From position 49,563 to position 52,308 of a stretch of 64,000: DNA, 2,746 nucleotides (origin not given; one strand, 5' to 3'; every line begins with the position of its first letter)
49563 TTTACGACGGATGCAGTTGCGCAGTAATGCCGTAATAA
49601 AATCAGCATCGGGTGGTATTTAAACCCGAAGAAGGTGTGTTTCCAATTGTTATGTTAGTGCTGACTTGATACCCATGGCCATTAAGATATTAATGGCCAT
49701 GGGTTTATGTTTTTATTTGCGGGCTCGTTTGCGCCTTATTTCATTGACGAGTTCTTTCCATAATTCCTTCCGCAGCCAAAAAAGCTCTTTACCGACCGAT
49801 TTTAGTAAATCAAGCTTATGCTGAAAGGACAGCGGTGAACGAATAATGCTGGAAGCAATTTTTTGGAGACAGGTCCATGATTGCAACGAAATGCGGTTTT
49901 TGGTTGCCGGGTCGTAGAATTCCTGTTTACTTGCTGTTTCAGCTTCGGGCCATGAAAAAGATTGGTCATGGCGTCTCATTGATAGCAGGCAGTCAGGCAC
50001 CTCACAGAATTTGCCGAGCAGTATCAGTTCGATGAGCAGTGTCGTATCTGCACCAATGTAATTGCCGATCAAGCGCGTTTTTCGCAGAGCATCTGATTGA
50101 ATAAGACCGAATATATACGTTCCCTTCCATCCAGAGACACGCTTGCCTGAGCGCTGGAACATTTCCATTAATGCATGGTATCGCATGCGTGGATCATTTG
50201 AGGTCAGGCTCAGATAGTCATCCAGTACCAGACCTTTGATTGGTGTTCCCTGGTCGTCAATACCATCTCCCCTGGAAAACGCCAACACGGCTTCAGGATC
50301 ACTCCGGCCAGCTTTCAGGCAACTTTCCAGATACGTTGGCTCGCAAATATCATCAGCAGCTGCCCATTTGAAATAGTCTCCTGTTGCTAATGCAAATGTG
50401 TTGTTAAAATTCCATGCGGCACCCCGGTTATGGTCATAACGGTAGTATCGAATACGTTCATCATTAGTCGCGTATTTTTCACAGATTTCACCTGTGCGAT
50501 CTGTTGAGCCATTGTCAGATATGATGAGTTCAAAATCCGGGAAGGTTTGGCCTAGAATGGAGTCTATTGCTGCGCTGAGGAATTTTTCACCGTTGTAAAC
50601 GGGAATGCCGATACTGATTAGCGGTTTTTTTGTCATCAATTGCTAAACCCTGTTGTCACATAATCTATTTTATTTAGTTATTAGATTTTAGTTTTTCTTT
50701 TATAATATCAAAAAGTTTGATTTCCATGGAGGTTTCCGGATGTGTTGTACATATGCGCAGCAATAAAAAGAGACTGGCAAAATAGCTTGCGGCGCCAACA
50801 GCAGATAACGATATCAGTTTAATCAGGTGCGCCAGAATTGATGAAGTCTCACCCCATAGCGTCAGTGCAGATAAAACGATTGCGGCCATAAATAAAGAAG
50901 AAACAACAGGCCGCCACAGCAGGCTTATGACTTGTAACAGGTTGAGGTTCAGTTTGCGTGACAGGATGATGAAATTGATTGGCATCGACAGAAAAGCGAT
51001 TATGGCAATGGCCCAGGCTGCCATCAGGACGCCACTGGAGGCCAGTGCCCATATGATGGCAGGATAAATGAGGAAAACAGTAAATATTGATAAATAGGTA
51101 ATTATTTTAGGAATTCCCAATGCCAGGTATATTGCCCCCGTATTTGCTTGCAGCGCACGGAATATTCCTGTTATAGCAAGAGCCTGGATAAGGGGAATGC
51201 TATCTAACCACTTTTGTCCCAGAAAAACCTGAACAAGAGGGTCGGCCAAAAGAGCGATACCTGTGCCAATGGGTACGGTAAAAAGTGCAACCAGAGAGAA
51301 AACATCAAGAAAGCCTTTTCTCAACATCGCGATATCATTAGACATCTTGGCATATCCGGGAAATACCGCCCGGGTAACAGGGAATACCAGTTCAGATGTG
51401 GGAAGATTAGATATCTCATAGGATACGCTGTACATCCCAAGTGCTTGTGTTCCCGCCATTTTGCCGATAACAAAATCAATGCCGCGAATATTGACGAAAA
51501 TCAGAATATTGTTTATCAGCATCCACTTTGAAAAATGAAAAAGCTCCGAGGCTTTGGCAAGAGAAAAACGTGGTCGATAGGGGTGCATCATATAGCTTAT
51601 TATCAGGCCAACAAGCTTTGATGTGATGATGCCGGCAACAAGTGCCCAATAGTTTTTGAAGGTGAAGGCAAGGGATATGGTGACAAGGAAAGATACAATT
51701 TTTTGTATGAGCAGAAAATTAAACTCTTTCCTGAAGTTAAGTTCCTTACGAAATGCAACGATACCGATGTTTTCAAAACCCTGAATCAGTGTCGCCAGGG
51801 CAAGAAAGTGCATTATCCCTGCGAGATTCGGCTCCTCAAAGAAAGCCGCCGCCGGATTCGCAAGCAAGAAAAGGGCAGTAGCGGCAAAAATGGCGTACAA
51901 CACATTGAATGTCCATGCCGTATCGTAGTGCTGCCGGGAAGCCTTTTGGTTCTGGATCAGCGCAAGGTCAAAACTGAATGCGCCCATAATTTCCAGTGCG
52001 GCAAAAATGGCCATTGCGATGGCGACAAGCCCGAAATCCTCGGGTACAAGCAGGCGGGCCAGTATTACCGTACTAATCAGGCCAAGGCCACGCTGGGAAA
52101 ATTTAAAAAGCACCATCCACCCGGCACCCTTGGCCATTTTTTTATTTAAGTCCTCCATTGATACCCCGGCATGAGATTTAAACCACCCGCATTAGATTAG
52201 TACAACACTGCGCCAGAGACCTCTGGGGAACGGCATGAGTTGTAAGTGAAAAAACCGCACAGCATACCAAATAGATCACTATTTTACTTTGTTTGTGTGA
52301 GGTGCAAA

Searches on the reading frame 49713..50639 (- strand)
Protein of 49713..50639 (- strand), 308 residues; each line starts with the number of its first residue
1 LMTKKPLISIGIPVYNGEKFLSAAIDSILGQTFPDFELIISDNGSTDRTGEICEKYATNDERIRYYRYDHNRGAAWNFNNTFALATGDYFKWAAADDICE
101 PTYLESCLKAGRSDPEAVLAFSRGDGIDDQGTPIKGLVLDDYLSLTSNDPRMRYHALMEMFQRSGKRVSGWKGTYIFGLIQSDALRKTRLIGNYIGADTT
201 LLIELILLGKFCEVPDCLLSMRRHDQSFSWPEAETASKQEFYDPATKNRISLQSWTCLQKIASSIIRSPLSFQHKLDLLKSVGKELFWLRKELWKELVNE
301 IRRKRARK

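Call 8: search_protein_families(library=pfam, proteins=[window:49713-50639:-], max_evalue=0.01)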
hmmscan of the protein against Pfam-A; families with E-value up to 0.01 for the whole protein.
window:49713-50639:- (308 aa): 3 families
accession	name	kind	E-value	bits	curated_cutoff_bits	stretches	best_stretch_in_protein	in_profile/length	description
PF00535.33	Glycos_transf_2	-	4e-31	108.7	23.3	1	9-130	1-122/168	Glycosyl transferase family 2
PF13641.12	Glyco_tranf_2_3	-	4.2e-07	30.7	27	1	8-109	3-109/230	Glycosyltransferase like family 2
PF10111.15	Glyco_tranf_2_2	-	0.00032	20.7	27.3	1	10-122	2-122/276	Glycosyltransferase like family 2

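Call 9: search_protein_families(library=ncbifam, proteins=[window:49713-50639:-], max_evalue=0.01)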
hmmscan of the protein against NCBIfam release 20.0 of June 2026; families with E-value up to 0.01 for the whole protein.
window:49713-50639:- (308 aa): 19 families
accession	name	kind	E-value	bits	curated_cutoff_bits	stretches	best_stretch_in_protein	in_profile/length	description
NF047683.1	TeichurnBiosyTuaG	equivalog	7.3e-24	84.8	400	1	1-138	1-137/252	teichuronic acid biosynthesis protein TuaG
NF007482.0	PRK10073.1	equivalog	4.6e-21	75.2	423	1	1-113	1-112/334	glycosyltransferase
NF053739.1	GlytfEpsEBac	equivalog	7.5e-18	64.5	450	1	6-106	1-102/265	glycosyltransferase EpsE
NF050050.1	ProtGlycPglI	equivalog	3.8e-17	62.6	500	1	6-106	2-103/306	GalNAc(5)-diNAcBac-PP-undecaprenol beta-1,3-glucosyltransferase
TIGR03937.1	PgaC_IcaA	equivalog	9.7e-16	57.7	422.3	1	3-111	42-150/407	poly-beta-1,6-N-acetyl-D-glucosamine synthase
NF007453.0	PRK10018.1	equivalog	8.1e-13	48.6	382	1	1-106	1-106/280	colanic acid biosynthesis glycosyltransferase WcaA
TIGR04017.1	WcaA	equivalog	9.7e-12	45.1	495.75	1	3-106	2-105/279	colanic acid biosynthesis glycosyltransferase WcaA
NF038302.1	EPS_HpsE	equivalog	8.5e-10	38.1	300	1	8-118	3-118/307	hormogonium polysaccharide biosynthesis glycosyltransferase HpsE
NF047588.1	GlcsyltransPgfSStrep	equivalog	6.2e-08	32.2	500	1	8-93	3-92/308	glycosyltransferase PgfS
NF041394.1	GtaseAglG_Halo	equivalog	1.4e-07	31.1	440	1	15-110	10-106/304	glucosyl-dolichyl phosphate glucuronosyltransferase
TIGR04283.1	glyco_like_mftF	equivalog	1.8e-07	31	182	1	8-114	1-100/221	TIGR04283 family arsenosugar biosynthesis glycosyltransferase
NF041875.1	EPS_EpsD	equivalog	2.1e-07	30.7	370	1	8-113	1-106/325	exopolysaccharide biosynthesis glycosyltransferase EpsD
TIGR03111.1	glyc2_xrt_Gpos1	hypoth_equivalog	3.1e-07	29.5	363.95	1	3-102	46-147/439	TIGR03111 family XrtG-associated glycosyltransferase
TIGR03965.1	mycofact_glyco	equivalog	1.2e-06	27.7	280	1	6-123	74-190/467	mycofactocin biosynthesis glycosyltransferase MftF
NF038299.1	EPS_HpsN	equivalog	5.8e-06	25.5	425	1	6-78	1-75/317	hormogonium polysaccharide biosynthesis glycosyltransferase HpsN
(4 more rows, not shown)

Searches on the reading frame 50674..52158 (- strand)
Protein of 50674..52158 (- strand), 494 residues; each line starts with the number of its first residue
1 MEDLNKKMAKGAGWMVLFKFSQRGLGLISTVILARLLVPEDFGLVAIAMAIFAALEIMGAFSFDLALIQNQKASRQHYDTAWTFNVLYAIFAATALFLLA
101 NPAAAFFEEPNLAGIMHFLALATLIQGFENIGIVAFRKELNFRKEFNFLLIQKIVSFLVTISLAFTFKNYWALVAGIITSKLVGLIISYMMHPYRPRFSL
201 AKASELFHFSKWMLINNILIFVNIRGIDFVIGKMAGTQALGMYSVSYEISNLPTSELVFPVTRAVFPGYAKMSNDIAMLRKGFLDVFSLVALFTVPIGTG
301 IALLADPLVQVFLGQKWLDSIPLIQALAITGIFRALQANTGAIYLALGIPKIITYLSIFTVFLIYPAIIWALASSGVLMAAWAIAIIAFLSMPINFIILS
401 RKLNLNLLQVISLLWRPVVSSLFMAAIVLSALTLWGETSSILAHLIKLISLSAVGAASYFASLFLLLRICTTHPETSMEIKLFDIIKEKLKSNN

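Call 8: search_protein_families(library=pfam, proteins=[window:50674-52158:-], max_evalue=0.01)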
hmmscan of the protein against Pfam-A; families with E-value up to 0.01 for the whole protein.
window:50674-52158:- (494 aa): 2 families
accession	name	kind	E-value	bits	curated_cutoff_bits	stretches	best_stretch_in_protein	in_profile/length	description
PF13440.11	Polysacc_synt_3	-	3e-79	266.8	23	1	32-322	1-293/293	Polysaccharide biosynthesis protein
PF01943.22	Polysacc_synt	-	6.7e-32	111.4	28.2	1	9-272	2-273/274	Polysaccharide biosynthesis protein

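Call 9: search_protein_families(library=ncbifam, proteins=[window:50674-52158:-], max_evalue=0.01)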
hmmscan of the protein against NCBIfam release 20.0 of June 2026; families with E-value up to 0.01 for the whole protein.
window:50674-52158:- (494 aa): 4 families
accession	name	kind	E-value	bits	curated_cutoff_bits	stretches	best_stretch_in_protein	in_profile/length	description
NF007773.0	PRK10459.1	equivalog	4.7e-62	210.6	273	1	4-463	3-464/492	MOP flippase family protein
NF047674.1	TeichurnBiosyTuaB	equivalog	3.8e-55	187.8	580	1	1-463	1-466/469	teichuronic acid biosynthesis protein TuaB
NF058658.1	Oglyco_Wzx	exception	2.4e-36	125.8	720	1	3-461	5-457/478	O-glycosylation flippase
NF050818.1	PolSacchBiosHfsF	equivalog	0.00021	20.4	700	1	25-463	19-457/468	polysaccharide biosynthesis protein HfsF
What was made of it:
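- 49713..52158 (-): GT2 glycosyltransferase (49713-50639) and Wzx/MOP flippase (50674-52158). Part of the same island. Calls 8, 9.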
